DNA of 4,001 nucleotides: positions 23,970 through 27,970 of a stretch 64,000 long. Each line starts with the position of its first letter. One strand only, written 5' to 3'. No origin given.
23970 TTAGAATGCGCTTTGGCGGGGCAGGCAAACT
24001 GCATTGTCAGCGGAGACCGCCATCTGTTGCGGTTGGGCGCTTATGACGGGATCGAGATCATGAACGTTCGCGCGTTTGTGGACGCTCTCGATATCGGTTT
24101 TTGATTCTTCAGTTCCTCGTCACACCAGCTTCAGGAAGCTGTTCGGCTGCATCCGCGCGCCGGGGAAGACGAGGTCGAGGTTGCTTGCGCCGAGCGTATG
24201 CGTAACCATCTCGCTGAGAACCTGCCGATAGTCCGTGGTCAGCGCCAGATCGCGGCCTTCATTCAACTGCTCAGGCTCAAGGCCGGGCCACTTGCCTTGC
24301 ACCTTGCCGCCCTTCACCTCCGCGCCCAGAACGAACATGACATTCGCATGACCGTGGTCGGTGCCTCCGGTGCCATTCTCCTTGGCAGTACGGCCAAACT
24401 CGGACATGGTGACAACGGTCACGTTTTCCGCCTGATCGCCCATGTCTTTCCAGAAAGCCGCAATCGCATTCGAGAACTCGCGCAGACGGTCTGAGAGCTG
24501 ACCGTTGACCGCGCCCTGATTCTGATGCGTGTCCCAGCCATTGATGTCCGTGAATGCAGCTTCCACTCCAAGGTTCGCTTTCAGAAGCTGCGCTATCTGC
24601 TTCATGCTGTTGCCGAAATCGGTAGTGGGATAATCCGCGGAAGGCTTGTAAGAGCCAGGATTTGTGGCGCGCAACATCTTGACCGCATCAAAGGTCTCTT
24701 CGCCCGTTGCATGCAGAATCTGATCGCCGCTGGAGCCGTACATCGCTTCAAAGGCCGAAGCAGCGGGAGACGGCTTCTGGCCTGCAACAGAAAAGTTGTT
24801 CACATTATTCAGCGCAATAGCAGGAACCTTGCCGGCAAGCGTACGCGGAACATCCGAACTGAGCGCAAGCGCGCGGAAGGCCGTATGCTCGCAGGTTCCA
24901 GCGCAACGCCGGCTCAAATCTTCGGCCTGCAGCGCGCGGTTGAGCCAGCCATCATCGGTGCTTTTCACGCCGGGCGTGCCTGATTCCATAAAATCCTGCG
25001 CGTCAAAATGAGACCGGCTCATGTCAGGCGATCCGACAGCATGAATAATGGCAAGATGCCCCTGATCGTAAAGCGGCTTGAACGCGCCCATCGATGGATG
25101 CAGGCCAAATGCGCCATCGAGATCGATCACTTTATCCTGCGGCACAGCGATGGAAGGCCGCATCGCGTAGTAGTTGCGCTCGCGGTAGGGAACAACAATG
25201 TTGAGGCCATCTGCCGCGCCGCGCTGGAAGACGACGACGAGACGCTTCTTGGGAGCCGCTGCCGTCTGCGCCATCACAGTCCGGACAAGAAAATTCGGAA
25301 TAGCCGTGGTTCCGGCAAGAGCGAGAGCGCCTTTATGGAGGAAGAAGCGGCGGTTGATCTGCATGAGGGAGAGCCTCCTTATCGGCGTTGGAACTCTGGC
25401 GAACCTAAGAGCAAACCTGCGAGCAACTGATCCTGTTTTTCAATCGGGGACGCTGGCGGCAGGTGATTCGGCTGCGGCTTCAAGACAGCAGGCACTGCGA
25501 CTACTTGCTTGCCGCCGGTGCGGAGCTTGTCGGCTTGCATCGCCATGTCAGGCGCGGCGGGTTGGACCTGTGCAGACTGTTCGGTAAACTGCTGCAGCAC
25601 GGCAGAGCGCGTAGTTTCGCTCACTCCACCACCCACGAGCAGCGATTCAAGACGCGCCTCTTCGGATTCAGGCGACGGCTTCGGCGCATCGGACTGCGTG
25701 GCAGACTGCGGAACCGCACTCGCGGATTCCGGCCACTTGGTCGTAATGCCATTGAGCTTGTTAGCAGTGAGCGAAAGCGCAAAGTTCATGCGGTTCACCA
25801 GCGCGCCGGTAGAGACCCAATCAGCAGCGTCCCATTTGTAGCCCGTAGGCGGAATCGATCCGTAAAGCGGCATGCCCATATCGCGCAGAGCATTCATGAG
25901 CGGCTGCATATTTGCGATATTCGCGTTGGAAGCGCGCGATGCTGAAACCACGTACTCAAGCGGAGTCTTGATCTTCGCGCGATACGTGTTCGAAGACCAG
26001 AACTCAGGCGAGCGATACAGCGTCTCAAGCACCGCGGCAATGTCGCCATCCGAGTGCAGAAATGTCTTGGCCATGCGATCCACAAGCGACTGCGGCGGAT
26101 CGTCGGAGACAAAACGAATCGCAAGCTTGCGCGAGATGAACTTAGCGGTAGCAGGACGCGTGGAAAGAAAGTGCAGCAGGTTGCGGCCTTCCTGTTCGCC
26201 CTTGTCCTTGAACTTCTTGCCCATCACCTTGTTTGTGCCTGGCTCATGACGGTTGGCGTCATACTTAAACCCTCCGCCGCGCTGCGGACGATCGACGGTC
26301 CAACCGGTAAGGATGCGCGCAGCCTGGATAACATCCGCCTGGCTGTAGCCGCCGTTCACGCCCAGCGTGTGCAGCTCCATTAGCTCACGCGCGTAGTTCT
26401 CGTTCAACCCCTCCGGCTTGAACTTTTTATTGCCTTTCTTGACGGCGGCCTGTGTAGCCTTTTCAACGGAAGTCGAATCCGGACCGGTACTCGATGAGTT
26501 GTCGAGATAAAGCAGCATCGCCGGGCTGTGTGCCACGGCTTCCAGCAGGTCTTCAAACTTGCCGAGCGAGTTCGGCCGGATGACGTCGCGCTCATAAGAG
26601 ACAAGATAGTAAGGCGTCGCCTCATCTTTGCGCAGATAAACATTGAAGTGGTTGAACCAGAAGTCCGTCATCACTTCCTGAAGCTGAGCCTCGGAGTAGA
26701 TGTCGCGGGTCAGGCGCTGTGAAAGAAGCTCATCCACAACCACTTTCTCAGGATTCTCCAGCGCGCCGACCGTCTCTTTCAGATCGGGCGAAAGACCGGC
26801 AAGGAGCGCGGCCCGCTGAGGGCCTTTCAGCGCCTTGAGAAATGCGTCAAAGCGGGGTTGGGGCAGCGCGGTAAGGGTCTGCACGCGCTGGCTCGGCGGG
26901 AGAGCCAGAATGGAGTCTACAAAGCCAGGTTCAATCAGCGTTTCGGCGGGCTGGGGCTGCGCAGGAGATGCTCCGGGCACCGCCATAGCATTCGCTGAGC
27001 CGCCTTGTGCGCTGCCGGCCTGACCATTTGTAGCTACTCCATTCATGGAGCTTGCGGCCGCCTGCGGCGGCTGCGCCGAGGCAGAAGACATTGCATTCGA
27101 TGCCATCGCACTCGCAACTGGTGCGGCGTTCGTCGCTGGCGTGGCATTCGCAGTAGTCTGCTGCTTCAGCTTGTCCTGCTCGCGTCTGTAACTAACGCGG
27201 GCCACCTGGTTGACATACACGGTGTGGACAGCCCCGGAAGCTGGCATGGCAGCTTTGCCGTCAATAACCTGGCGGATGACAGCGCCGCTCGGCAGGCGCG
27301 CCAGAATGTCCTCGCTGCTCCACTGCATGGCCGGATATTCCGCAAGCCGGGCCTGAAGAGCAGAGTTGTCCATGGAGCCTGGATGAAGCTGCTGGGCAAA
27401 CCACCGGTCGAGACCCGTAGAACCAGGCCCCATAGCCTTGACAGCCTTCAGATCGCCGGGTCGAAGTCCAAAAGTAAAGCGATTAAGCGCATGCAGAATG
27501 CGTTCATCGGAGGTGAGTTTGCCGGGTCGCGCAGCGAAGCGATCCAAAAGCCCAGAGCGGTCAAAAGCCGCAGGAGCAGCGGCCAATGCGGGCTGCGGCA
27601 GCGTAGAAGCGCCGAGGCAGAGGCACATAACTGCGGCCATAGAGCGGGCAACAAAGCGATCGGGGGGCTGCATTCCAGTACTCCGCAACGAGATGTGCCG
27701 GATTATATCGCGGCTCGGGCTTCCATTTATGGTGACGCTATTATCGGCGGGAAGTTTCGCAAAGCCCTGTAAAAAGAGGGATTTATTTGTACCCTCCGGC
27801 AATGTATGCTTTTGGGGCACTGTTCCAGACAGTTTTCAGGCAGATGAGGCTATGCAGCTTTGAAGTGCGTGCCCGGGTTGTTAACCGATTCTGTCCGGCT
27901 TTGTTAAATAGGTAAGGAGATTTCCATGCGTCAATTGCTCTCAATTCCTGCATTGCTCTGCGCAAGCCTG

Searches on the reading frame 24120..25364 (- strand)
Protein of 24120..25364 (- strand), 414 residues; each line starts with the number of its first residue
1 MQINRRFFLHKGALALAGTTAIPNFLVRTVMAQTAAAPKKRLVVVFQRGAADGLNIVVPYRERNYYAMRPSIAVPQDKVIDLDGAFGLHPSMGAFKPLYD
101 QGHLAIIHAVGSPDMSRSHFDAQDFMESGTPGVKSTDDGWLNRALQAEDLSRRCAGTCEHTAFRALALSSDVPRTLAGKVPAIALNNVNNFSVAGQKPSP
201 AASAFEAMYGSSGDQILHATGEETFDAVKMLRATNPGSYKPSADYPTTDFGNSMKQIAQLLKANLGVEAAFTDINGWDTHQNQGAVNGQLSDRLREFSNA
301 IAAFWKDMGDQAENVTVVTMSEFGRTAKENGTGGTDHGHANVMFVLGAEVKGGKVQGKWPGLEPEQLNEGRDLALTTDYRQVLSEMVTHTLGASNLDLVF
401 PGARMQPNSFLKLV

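Call 27: search_protein_families(library=pfam, proteins=[window:24120-25364:-], max_evalue=0.00001)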
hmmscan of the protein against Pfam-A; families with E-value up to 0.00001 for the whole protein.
window:24120-25364:- (414 aa): 1 family
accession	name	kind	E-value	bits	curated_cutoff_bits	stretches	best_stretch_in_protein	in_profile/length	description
PF07394.17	DUF1501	-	4.6e-38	131.8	27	1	39-383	1-369/390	Protein of unknown function (DUF1501)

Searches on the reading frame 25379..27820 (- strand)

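Call 27: search_protein_families(library=pfam, proteins=[window:25379-27820:-], max_evalue=0.00001)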
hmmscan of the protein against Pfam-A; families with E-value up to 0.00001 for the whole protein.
window:25379-27820:- (813 aa): 1 family
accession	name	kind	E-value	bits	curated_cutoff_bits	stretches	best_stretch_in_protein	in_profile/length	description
PF08811.16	DUF1800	-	3.7e-139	464.9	26.1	2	283-812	9-419/419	Protein of unknown function (DUF1800)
